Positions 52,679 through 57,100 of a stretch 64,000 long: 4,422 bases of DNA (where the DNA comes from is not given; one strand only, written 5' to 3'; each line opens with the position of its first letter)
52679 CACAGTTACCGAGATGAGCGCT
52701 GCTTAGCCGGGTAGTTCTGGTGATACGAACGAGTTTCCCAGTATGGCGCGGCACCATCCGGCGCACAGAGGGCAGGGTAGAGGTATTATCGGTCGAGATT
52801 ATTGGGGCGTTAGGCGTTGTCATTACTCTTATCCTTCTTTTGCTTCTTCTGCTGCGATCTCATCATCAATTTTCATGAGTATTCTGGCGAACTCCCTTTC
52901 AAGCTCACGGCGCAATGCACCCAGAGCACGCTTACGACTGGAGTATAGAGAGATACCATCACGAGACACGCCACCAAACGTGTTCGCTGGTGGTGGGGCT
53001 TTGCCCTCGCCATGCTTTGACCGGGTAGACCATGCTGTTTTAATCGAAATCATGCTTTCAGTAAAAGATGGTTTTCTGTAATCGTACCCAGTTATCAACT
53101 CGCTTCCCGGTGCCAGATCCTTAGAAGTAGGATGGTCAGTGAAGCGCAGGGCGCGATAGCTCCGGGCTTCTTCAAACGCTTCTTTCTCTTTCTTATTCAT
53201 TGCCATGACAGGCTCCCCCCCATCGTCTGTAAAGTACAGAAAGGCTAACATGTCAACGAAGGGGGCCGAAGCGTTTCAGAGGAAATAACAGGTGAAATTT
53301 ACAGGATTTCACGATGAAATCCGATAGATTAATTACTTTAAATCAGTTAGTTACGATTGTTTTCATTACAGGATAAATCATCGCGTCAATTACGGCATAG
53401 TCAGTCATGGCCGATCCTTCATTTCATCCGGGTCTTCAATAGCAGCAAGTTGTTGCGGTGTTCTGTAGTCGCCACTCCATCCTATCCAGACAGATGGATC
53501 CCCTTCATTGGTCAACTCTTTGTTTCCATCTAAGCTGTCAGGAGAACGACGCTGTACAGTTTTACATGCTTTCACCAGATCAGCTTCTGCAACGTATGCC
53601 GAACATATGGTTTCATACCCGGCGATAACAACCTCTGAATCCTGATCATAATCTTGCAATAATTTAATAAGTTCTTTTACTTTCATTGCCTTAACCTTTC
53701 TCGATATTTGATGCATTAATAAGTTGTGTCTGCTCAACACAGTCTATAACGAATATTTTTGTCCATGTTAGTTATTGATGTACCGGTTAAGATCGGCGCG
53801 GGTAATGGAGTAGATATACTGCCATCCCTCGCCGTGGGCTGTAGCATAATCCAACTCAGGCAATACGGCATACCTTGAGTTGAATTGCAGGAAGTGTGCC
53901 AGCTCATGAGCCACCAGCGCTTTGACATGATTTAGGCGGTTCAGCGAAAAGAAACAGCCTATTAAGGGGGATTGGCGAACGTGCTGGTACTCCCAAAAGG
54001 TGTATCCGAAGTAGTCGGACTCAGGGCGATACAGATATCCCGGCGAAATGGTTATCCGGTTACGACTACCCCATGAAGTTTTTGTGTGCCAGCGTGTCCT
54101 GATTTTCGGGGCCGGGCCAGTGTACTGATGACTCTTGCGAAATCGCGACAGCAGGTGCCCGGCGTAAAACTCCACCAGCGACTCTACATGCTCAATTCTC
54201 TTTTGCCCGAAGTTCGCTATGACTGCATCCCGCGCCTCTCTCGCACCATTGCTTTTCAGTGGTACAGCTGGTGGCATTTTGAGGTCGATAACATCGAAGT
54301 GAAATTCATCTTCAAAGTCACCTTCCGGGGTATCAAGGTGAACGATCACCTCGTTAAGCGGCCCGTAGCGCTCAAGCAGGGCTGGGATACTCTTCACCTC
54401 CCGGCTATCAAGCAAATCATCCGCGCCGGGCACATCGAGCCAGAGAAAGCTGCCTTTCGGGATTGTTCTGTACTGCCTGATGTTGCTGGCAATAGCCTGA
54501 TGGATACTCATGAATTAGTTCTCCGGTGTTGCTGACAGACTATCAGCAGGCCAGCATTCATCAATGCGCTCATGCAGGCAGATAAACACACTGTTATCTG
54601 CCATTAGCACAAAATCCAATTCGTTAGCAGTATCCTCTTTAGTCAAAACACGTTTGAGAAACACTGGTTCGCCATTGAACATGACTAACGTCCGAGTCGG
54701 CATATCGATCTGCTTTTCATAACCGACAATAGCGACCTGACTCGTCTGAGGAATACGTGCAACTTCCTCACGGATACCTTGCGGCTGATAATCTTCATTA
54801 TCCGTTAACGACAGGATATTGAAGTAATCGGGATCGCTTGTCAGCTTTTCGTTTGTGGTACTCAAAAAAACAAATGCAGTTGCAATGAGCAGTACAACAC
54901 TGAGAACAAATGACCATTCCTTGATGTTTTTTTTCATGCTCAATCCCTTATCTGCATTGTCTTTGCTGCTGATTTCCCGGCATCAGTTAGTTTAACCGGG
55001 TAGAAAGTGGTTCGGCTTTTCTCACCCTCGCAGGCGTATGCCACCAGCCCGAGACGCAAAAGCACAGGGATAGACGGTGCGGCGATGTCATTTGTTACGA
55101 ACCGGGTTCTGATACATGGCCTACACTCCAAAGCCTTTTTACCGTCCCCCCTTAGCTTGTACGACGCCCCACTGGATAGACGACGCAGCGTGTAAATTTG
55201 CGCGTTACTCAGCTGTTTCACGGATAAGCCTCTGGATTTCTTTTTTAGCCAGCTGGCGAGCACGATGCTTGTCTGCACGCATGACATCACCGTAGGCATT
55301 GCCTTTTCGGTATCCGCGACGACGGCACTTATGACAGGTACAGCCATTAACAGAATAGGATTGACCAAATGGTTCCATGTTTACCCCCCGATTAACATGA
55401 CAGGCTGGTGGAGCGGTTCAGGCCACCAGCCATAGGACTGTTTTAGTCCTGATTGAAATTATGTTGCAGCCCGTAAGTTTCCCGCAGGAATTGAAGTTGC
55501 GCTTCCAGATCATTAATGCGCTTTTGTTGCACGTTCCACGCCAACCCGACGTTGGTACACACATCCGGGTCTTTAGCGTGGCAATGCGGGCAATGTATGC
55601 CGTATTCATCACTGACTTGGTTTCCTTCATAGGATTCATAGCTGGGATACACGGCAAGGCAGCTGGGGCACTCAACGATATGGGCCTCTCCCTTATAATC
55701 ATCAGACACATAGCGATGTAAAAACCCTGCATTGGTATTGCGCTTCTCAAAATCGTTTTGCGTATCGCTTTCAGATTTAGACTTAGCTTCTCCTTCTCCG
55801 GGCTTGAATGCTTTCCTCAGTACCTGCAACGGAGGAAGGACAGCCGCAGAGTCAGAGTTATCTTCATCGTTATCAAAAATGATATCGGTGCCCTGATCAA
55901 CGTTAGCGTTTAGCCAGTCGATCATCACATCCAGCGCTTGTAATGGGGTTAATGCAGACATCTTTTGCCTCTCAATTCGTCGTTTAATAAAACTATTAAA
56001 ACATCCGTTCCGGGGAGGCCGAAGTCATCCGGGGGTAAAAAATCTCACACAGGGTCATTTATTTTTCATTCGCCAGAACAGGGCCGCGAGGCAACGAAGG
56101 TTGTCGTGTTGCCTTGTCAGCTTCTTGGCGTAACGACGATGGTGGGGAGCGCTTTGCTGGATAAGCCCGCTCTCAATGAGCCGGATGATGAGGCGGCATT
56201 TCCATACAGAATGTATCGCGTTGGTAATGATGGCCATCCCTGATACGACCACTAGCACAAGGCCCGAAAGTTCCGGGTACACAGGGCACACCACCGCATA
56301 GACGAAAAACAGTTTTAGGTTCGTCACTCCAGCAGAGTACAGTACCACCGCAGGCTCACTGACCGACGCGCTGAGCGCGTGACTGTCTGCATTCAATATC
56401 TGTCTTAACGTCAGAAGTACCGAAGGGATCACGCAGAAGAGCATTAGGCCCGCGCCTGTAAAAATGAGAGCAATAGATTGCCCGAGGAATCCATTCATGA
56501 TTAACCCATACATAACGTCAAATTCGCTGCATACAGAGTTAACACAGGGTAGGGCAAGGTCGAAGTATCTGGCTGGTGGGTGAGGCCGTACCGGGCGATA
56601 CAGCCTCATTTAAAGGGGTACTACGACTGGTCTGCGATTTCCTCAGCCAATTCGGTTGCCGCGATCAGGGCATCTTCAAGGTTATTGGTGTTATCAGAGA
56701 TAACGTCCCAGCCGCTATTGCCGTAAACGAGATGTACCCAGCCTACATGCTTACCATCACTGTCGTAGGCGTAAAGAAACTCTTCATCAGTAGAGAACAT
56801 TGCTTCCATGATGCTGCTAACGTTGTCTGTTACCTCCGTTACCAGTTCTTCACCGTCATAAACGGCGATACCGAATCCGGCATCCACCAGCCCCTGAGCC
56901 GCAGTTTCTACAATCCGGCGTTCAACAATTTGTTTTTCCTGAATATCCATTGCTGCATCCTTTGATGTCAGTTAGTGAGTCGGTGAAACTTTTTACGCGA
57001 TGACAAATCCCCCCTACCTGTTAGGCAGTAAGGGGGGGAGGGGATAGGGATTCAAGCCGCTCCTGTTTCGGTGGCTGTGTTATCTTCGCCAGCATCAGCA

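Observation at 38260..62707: Family of at least 13 near-identical promoter/operator modules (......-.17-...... with a conserved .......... core) driving the leading-region genes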

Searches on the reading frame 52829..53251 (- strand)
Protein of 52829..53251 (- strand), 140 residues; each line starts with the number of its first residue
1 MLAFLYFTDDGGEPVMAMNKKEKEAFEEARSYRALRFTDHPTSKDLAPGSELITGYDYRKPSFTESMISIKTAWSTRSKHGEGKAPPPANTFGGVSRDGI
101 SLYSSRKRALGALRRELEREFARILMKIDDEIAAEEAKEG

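Call 14: search_protein_families(library=pfam, max_evalue=0.01, proteins=[window:52829-53251:-])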
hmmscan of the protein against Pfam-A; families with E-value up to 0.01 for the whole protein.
window:52829-53251:- (140 aa): 0 families

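Call 60: search_protein_families(library=ncbifam, max_evalue=0.01, proteins=[window:52829-53251:-])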
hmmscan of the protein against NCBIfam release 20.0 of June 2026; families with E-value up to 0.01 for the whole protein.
window:52829-53251:- (140 aa): 0 families

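Call 77: search_solved_structures(query=window:52829-53251:-, max_evalue=1)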
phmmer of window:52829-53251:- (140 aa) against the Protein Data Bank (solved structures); distinct sequences matched with E-value up to 1: 3.
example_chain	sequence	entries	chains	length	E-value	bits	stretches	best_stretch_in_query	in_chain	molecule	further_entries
7v5j_E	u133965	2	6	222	0.13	15.6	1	50-99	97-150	0722 H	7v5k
8qbf_A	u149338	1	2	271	0.15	15.4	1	80-131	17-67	Sphingolipid long chain base-responsive protein PIL1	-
8qb7_A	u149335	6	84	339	0.2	15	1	80-131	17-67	Sphingolipid long chain base-responsive protein PIL1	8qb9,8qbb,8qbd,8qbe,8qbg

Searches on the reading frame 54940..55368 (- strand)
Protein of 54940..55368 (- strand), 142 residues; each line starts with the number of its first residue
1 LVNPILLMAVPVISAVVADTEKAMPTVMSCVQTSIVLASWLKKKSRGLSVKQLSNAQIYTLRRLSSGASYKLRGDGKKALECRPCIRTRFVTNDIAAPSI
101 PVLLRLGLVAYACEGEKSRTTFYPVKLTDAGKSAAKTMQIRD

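Call 15: search_protein_families(library=pfam, max_evalue=0.01, proteins=[window:54940-55368:-])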
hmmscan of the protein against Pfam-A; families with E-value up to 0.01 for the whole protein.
window:54940-55368:- (142 aa): 0 families

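Call 74: search_solved_structures(query=window:54940-55347:-, max_evalue=1)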
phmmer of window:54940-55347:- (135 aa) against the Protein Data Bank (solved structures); distinct sequences matched with E-value up to 1: 1.
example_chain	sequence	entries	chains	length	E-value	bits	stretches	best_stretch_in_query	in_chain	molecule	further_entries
6xu8_AF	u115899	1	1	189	0.089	16.2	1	31-83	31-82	40S ribosomal protein S5b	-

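Call 100: predict_structure(protein=window:54940-55347:-)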
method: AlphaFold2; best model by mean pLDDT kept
length: 135 residues; sequences in the alignment: 1
mean_pLDDT: 31.3   pTM: 0.20
mean pLDDT of the five models: 31.3, 30.8, 29.9, 27.4, 25.5
residues with pLDDT >= 90: 0; 70-90: 0; 50-70: 0; < 50: 135
segments of 3 or more residues with pLDDT < 50: 1-135
pLDDT, mean of each block of 10 residues (from residue 1): 23 28 29 31 28 34 34 31 30 35 41 39 28 25
secondary structure, 60 per line:
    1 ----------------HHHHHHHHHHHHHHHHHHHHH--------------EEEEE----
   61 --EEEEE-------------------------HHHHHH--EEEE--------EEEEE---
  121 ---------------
elements in order: H17-37 E52-56 E63-67 H93-98 E101-104 E113-117

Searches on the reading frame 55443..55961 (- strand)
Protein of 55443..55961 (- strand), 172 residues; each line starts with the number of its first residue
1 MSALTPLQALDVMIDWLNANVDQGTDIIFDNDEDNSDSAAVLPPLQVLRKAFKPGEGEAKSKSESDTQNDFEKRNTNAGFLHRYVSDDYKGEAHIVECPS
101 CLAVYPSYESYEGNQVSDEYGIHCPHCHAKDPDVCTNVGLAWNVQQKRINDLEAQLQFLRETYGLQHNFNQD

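Call 15: search_protein_families(library=pfam, max_evalue=0.01, proteins=[window:55443-55961:-])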
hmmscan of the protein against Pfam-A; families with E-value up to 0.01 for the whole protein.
window:55443-55961:- (172 aa): 1 family
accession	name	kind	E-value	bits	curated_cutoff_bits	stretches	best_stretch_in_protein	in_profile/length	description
PF24623.2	Phage_zn_bind_8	-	0.0093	16.1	24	0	122-130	12-20/57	Putative DNA-binding phage zinc finger domain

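Call 61: search_protein_families(library=phrogs, max_evalue=0.001, proteins=[window:55443-55961:-])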
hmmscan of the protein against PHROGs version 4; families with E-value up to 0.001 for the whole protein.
window:55443-55961:- (172 aa): 0 families

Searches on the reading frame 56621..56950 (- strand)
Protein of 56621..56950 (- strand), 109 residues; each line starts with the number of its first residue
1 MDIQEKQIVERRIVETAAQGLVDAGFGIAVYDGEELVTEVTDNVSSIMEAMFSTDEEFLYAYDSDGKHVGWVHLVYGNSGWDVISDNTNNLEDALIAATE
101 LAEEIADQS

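Call 15: search_protein_families(library=pfam, max_evalue=0.01, proteins=[window:56621-56950:-])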
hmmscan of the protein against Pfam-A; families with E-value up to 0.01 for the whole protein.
window:56621-56950:- (109 aa): 0 families

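Call 61: search_protein_families(library=phrogs, max_evalue=0.001, proteins=[window:56621-56950:-])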
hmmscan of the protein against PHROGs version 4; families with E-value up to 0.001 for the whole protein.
window:56621-56950:- (109 aa): 3 families
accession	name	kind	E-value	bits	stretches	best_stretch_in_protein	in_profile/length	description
phrog_4158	-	unknown function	5.3e-16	59.8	1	3-104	33-127/130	-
phrog_5680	-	unknown function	4e-12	47.2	1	4-98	63-161/175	-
phrog_22565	-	unknown function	5.7e-11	43.5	1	9-99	8-101/111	-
